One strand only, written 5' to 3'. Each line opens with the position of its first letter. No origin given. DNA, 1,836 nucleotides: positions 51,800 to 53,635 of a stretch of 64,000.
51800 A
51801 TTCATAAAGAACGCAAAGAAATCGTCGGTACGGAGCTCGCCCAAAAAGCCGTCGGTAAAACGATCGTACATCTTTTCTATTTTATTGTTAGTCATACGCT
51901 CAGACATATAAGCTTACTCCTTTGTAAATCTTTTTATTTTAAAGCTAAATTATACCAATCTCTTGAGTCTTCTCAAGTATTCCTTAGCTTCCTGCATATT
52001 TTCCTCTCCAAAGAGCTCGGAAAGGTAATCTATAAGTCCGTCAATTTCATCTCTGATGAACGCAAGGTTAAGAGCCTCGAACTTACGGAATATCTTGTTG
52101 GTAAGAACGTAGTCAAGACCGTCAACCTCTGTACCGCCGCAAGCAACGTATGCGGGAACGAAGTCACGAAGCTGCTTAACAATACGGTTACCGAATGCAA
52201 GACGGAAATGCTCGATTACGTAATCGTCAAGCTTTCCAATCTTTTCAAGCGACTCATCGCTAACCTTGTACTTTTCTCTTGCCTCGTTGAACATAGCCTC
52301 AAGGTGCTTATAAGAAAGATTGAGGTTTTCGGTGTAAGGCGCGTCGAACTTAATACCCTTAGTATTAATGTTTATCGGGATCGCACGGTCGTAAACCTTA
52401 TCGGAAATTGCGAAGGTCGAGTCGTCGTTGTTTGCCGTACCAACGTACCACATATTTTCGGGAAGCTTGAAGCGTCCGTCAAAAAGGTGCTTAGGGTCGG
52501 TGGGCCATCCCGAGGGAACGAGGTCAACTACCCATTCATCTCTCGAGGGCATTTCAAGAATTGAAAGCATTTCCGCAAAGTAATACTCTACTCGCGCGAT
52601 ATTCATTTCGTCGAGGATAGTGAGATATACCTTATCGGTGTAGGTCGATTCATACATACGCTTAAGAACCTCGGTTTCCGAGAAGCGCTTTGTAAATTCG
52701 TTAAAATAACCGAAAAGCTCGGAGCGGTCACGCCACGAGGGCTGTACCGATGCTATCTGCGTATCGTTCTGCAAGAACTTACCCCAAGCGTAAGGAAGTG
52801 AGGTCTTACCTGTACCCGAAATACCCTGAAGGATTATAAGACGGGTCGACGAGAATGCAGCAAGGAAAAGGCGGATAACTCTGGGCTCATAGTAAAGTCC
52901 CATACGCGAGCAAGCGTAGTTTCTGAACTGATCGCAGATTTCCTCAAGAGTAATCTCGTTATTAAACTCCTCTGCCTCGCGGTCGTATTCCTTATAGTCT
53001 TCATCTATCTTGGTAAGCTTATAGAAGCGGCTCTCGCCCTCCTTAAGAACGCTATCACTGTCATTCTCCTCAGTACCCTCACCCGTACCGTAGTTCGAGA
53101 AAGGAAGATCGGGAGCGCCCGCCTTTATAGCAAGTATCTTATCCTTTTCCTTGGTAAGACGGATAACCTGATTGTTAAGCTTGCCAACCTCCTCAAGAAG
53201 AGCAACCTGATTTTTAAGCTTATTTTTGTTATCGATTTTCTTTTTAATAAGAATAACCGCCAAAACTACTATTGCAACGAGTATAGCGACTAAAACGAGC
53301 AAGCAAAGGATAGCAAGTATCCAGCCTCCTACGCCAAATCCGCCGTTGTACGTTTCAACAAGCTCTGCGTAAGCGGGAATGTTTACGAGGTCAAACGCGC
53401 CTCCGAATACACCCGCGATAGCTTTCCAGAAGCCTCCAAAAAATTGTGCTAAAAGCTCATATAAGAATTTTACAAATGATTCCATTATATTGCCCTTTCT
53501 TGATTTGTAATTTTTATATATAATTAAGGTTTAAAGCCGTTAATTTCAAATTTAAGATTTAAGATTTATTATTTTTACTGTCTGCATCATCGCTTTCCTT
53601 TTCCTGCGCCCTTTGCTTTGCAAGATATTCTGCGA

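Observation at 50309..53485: Membrane-tethered McrB-like NTPase and coiled-coil McrC-like partner with no visible nuclease motif, translationally packed inside a secretion/fibre operon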

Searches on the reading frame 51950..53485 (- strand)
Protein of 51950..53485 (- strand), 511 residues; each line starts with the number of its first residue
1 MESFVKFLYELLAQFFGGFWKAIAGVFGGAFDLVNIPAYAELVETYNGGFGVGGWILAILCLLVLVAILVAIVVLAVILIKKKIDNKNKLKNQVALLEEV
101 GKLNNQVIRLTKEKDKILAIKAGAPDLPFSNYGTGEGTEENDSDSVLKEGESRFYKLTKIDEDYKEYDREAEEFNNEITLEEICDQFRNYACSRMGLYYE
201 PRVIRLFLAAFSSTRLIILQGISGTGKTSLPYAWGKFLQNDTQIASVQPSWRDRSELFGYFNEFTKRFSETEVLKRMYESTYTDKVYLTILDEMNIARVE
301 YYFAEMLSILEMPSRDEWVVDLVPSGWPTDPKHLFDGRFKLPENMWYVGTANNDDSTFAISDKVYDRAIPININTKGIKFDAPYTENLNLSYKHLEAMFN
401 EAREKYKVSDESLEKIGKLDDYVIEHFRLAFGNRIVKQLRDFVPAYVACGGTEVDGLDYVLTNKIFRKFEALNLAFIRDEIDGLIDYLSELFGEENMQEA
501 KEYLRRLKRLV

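Call 4: search_protein_families(library=pfam, proteins=[window:51950-53485:-], max_evalue=0.1)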
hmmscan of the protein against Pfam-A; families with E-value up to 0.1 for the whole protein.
window:51950-53485:- (511 aa): 5 families
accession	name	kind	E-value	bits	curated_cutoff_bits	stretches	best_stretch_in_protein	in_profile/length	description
PF06143.16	Baculo_11_kDa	-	0.016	15.2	28.4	1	55-99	36-80/84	Baculovirus 11 kDa family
PF07666.16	MpPF26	-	0.023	15.2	37.2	1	52-98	4-48/75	M penetrans paralogue family 26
PF07728.20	AAA_5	-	0.031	14.7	22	0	217-316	2-96/139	AAA domain (dynein-related subfamily)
PF07743.18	HSCB_C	-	0.075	13.9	22.1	0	477-508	33-64/74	HSCB C-terminal oligomerisation domain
PF25244.1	PML_C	-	0.08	13.6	27.1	0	468-498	28-59/75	PML, C-terminal domain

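Call 5: search_protein_families(library=padloc, proteins=[window:51950-53485:-], max_evalue=0.1)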
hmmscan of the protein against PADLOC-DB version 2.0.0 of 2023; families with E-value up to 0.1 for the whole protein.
window:51950-53485:- (511 aa): 1 family
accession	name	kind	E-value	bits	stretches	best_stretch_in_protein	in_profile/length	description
PDLC04547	PDC-M26A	-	1.5e-35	120.9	2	193-313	311-432/724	-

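Call 6: search_protein_families(library=ncbifam, proteins=[window:51950-53485:-], max_evalue=0.1)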
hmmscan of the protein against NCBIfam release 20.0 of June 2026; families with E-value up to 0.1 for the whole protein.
window:51950-53485:- (511 aa): 4 families
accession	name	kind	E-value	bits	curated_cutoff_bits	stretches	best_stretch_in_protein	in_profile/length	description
NF008457.0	PRK11331.1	equivalog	3.4e-07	29.4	637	1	282-402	269-380/459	5-methylcytosine-specific restriction enzyme subunit McrB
NF010339.0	PRK13768.1-1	equivalog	0.036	13.7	414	0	217-248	3-34/248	GTPase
NF033820.0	STM0539_fam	subfamily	0.041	13.5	50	1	64-123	42-101/141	STM0539 family protein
NF005269.0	PRK06771.1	equivalog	0.042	14.5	90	0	58-129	10-81/97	hypothetical protein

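Call 8: find_homologous_proteins(query=window:51950-53485:-)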
Query window:51950-53485:- (511 aa): 8000 proteins with E <= 0.001 among 8000 candidates; the best 120 are listed.
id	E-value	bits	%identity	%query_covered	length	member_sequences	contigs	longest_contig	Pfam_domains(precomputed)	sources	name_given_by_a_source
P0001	0.0e+0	1154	100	100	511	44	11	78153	-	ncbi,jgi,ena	jgi:hypothetical protein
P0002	0.0e+0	1131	97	100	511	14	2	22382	-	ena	-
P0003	0.0e+0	1117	97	100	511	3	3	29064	-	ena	-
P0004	0.0e+0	1106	96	100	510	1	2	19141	-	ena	-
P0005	0.0e+0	1103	95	100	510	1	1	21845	-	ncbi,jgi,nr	ncbi:MAG: hypothetical protein E7678_00590 [Ruminococcaceae bacterium]|nr:hypothetical protein [Osci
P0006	0.0e+0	1097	95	100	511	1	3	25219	-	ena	-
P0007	0.0e+0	1093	94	100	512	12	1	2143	-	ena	-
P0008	0.0e+0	1088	93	100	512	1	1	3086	-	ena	-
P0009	0.0e+0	1088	94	100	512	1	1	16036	-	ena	-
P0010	0.0e+0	1087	94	100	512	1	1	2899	-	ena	-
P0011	0.0e+0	1087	93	100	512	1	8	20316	-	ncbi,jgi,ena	jgi:hypothetical protein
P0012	0.0e+0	1087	93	100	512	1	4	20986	-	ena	-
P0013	0.0e+0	1086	93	100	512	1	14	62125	-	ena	-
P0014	0.0e+0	1085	93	100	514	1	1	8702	-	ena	-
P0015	0.0e+0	1084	93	100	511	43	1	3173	-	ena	-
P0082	3.2e-261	886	76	100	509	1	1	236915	-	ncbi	-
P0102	2.0e-234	797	69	100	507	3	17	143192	-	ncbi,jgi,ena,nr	ncbi:MAG: hypothetical protein E7384_03780 [Ruminococcaceae bacterium]|nr:hypothetical protein [Osci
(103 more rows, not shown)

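Call 9: find_encoding_contigs(protein=P0082, flank=10000, max_places=2)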
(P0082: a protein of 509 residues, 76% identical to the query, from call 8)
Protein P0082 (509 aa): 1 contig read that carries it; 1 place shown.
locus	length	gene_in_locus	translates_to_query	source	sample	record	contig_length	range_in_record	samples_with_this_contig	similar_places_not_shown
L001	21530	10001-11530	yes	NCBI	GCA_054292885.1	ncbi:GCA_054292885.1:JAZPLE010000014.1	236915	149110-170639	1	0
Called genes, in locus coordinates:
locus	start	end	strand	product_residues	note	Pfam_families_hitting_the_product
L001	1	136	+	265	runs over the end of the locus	PF00106:adh_short, PF08659:KR (faint), PF13561:adh_short_C2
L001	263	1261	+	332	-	PF02540:NAD_synthase (weak), PF01171:ATP_bind_3 (weak), PF00958:GMP_synt_C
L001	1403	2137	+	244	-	-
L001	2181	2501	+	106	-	-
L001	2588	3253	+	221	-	-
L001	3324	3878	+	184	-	PF13328:HD_4, PF01966:HD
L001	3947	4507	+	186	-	PF13483:Lactamase_B_3, PF12706:Lactamase_B_2 (weak)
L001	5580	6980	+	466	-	PF13487:HD_5, PF01966:HD (weak), PF00563:EAL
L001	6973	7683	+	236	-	-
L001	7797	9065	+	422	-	-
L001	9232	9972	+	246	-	-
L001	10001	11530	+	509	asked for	-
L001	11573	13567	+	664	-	-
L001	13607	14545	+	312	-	-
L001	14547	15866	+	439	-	-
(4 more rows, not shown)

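Call 10: find_encoding_contigs(protein=P0102, flank=10000, max_places=2)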
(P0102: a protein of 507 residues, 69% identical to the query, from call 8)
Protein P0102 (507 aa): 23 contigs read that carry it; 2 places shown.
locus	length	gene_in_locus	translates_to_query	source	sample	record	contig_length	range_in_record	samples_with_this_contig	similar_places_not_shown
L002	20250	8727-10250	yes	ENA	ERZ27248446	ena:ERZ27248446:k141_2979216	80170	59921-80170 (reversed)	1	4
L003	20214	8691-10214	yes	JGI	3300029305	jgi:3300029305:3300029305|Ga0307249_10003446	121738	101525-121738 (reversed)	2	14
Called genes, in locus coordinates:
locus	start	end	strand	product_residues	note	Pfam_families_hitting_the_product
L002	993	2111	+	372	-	PF00005:ABC_tran, PF02463:SMC_N (weak), PF13304:AAA_21 (faint), PF17912:OB_MalK, PF08402:TOBE_2 (weak)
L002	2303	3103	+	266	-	PF00497:SBP_bac_3, PF10613:Lig_chan-Glu_bd (weak)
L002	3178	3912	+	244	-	PF00528:BPD_transp_1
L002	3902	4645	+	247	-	PF02463:SMC_N (weak), PF00005:ABC_tran, PF13555:AAA_29 (weak), PF13304:AAA_21 (weak)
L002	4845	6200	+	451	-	PF13487:HD_5 (weak), PF00563:EAL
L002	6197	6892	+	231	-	-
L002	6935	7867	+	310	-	-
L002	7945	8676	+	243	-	PF10502:Peptidase_S26 (weak)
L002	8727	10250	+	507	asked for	-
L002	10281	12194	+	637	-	-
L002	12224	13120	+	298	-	-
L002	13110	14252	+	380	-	-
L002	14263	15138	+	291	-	-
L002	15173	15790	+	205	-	-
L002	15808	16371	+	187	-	-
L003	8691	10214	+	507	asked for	-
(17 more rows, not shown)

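Call 13: search_solved_structures(query=A1, max_evalue=1, show_alignments=2)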
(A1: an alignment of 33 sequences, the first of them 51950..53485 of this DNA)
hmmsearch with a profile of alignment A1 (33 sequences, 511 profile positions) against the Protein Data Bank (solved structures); distinct sequences matched with E-value up to 1: 9.
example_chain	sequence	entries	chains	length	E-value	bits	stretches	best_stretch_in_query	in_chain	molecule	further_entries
6hz4_A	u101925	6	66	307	8.9e-07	31.1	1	197-394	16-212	5-methylcytosine-specific restriction enzyme B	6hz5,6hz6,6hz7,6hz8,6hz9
6ut6_A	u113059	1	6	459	2.3e-06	29.8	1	197-394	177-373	5-methylcytosine-specific restriction enzyme B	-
7vsr_A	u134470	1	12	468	2.4e-06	29.7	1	197-394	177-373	5-methylcytosine-specific restriction enzyme B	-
5c8j_I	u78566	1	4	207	0.14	14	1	46-127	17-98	Protein MJ0480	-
1yr6_A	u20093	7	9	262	0.23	13.3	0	214-247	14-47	ATP(GTP)binding protein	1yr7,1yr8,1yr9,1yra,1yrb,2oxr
1g2h_A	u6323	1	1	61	0.49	12.2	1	185-227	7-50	TRANSCRIPTIONAL REGULATORY PROTEIN TYRR HOMOLOG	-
2wty_A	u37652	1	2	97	0.66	11.8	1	82-116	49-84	TRANSCRIPTION FACTOR MAFB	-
4auw_A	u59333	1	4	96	0.68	11.7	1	82-116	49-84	TRANSCRIPTION FACTOR MAFB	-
2wt7_B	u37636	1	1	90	0.84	11.4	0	82-116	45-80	TRANSCRIPTION FACTOR MAFB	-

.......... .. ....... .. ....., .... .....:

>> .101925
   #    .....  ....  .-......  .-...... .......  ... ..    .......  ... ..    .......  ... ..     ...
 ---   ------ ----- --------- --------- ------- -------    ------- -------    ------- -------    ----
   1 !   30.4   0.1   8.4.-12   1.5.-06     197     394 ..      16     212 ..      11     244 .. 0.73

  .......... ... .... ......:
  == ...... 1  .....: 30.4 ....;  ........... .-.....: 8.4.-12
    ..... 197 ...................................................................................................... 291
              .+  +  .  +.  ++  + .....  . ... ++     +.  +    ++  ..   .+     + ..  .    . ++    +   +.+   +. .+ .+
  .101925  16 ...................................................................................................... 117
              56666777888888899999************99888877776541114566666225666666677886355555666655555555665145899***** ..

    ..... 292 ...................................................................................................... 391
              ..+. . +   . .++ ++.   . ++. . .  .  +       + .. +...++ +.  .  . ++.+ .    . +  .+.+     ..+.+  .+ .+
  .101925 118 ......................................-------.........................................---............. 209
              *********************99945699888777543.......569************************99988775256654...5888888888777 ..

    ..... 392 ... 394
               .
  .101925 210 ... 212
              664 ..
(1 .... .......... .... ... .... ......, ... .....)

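Call 29: find_related_loci(query=A1, collection=genome_contigs, flank=10000)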
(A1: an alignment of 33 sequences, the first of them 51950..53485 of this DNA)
Query A1 (511 aa) in genome_contigs; peptide patterns used: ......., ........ (x = any residue, [..] = any of these).
600 stretches matched a pattern (row limit reached: there are more); 580 encode a relative of the query (tblastn E <= 1e-3); the best 80 are kept; 80 distinct loci.
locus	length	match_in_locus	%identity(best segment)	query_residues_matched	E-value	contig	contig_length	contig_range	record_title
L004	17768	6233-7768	80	1-511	0e+0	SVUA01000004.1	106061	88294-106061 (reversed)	MAG: Oscillospiraceae bacterium isolate SIG709 NODE_4575_length_106061_cov_3.087375, whole genome shotgun sequence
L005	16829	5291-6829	80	1-511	0e+0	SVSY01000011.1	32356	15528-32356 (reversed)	MAG: Oscillospiraceae bacterium isolate SIG681 NODE_28682_length_32356_cov_1.598746, whole genome shotgun sequence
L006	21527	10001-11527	80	1-511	0e+0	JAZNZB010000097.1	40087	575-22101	MAG: Eubacteriales bacterium isolate T1900044772_TS20190238.MAGScoT_cleanbin_000011 SGB_2452_k141_1450666, whole genome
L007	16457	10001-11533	72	1-511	0e+0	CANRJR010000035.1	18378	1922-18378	MAG: uncultured Clostridia bacterium isolate Lapin-024__bin30 genome assembly, contig: Lapin-024__NODE_3878_length_18378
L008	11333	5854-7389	72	1-511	0e+0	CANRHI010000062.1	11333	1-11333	MAG: uncultured Clostridia bacterium isolate Lapin-033__bin51 genome assembly, contig: Lapin-033__NODE_4908_length_11333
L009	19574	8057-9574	69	1-510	0e+0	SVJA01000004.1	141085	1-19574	MAG: Oscillospiraceae bacterium isolate SIG423 NODE_568_length_141085_cov_2.544673, whole genome shotgun sequence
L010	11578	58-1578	68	1-510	0e+0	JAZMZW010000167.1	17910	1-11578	MAG: Faecousia sp. isolate T1900044749_TS20190415.MAGScoT_cleanbin_000029 SGB_2164_k141_3832028, whole genome shotgun se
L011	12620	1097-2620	68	1-510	0e+0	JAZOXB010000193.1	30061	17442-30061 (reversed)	MAG: Faecousia sp. isolate T1900045516_YK20190210.MAGScoT_cleanbin_000039 SGB_7613_k141_3235244, whole genome shotgun se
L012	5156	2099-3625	68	1-510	0e+0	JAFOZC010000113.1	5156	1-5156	MAG: Oscillospiraceae bacterium isolate RGIG930 Dairy_cattle_Rectum-4__c344614, whole genome shotgun sequence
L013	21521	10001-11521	68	1-510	0e+0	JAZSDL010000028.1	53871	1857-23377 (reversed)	MAG: Eubacteriales bacterium isolate T1900044598_TS20190064.MAGScoT_cleanbin_000015 SGB_675_k141_1784572, whole genome s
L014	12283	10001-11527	68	1-510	0e+0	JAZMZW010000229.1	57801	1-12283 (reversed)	MAG: Faecousia sp. isolate T1900044749_TS20190415.MAGScoT_cleanbin_000029 SGB_2164_k141_5161228, whole genome shotgun se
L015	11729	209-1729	67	1-509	0e+0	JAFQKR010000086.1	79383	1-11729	MAG: Clostridia bacterium isolate RGIG1907 Goat_Cecum.Co__c2696451, whole genome shotgun sequence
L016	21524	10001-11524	68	1-509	0e+0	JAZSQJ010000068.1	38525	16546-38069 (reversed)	MAG: Eubacteriales bacterium isolate T1900044543_TS20190009.MAGScoT_cleanbin_000018 SGB_92_k141_980139, whole genome sho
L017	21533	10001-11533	91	1-511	0e+0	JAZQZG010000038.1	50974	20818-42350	MAG: Eubacteriales bacterium isolate T1900045157_TC20190151.MAGScoT_cleanbin_000039 SGB_4991_k141_4555574, whole genome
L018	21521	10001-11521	69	1-510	0e+0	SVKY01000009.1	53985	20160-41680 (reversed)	MAG: Oscillospiraceae bacterium isolate SIG473 NODE_3087_length_53985_cov_3.561644, whole genome shotgun sequence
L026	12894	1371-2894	64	8-510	0e+0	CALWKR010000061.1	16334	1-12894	MAG: uncultured Christensenellaceae bacterium isolate E09__bin257 genome assembly, contig: E09__k127_4771803, whole geno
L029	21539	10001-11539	63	2-510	0e+0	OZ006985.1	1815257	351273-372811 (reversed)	MAG: uncultured Christensenellaceae bacterium isolate metabat2_pooled_hifiasm.1589 MAG genome assembly, chromosome: 1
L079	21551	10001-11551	57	1-511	0e+0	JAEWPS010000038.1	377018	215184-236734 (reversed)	MAG: Bacillota bacterium isolate OH_SBrB_108 k127_195112, whole genome shotgun sequence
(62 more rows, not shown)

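Call 79: find_related_loci(query=A1, collection=viral_contigs, flank=8000)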
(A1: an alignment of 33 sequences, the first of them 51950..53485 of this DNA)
Query A1 (511 aa) in viral_contigs; peptide patterns used: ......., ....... (x = any residue, [..] = any of these).
59 stretches matched a pattern; 1 encode a relative of the query (tblastn E <= 1e-3); 1 distinct loci.
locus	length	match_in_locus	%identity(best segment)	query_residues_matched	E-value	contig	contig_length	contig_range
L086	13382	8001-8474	29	204-368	2e-14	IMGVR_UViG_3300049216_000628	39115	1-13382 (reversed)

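Call 80: list_cluster_members(proteins=[window:51950-53485:-, window:50309-51907:-])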
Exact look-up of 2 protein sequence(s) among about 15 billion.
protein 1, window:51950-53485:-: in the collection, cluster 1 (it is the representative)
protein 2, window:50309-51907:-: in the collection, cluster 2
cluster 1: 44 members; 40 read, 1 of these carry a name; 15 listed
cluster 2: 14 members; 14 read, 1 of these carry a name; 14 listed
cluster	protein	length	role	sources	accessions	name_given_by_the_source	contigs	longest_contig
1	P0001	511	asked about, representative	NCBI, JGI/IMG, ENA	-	hypothetical protein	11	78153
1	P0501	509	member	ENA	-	-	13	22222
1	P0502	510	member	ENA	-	-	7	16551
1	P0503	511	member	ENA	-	-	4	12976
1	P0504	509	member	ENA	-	-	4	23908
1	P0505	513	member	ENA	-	-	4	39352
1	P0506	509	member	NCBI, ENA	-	-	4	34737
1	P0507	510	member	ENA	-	-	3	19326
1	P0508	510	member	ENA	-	-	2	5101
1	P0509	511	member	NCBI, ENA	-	-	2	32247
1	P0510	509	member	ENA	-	-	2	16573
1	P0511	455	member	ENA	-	-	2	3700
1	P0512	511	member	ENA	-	-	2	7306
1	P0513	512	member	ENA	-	-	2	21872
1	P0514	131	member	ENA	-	-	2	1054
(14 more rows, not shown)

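Call 81: search_protein_families(library=ncbifam, proteins=[L029:11586-12386:+, L029:14436-15197:+, L026:2932-3726:+, L026:5840-6592:+, L029:7215-8498:+, L029:5720-6547:+, L079:9375-9935:+, L079:15477-16004:+], max_evalue=0.001)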
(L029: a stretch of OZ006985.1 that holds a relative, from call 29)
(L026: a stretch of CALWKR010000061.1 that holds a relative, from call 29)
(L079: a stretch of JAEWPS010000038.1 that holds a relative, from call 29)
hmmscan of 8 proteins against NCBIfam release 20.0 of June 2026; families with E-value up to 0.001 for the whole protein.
L029:11586-12386:+ (266 aa): 2 families
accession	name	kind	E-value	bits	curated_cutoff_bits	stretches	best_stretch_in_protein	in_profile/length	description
NF046067.1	SigPepSipWBacil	equivalog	3.7e-17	62.5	190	1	16-210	2-181/189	signal peptidase I SipW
TIGR02228.1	sigpep_I_arch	equivalog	3e-15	56.5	51.85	1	30-190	7-154/158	signal peptidase I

L029:14436-15197:+ (253 aa): 4 families
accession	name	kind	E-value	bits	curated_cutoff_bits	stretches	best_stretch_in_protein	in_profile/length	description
NF046067.1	SigPepSipWBacil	equivalog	6.2e-19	68.3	190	1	24-203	6-176/189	signal peptidase I SipW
TIGR02228.1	sigpep_I_arch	equivalog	3.6e-16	59.4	51.85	1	23-191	4-154/158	signal peptidase I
NF006283.1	PRK08455.1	equivalog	0.00016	21.3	187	0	7-42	6-41/182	flagellar basal body-associated protein FliL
TIGR02227.1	sigpep_I_bact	equivalog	0.00018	21.4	47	1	53-109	17-68/162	signal peptidase I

L026:2932-3726:+ (264 aa): 3 families
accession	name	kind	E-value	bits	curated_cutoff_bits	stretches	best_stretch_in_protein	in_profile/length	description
NF046067.1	SigPepSipWBacil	equivalog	1.2e-19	70.6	190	1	15-209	2-182/189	signal peptidase I SipW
TIGR02228.1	sigpep_I_arch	equivalog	1.1e-17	64.3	51.85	1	19-188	5-154/158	signal peptidase I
NF042931.1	SAG1386_EF1546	equivalog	0.00035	20.7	80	0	4-43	13-52/158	SAG1386/EF1546 family surface-associated protein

L026:5840-6592:+ (250 aa): 2 families
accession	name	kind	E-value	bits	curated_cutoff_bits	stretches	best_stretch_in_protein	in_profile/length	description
NF046067.1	SigPepSipWBacil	equivalog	4.2e-19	68.9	190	1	25-210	7-183/189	signal peptidase I SipW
TIGR02228.1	sigpep_I_arch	equivalog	1.5e-18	67.2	51.85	1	24-193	5-156/158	signal peptidase I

L029:7215-8498:+ (427 aa): 0 families

L029:5720-6547:+ (275 aa): 0 families

L079:9375-9935:+ (186 aa): 3 families
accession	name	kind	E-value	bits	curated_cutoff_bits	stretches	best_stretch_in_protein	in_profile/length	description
NF046067.1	SigPepSipWBacil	equivalog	3e-32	111.7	190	1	8-175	7-170/189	signal peptidase I SipW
TIGR02228.1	sigpep_I_arch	equivalog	2.4e-30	105.5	51.85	1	6-167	5-155/158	signal peptidase I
TIGR02227.1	sigpep_I_bact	equivalog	3.4e-06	27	47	1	39-90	18-71/162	signal peptidase I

L079:15477-16004:+ (175 aa): 3 families
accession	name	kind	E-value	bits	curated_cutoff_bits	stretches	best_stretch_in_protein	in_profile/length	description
TIGR02228.1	sigpep_I_arch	equivalog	2.2e-20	73.1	51.85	1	7-165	5-156/158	signal peptidase I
NF046067.1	SigPepSipWBacil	equivalog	2.5e-20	72.9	190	1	5-171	4-169/189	signal peptidase I SipW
TIGR02227.1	sigpep_I_bact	equivalog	7.9e-08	32.3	47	1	16-122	4-108/162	signal peptidase I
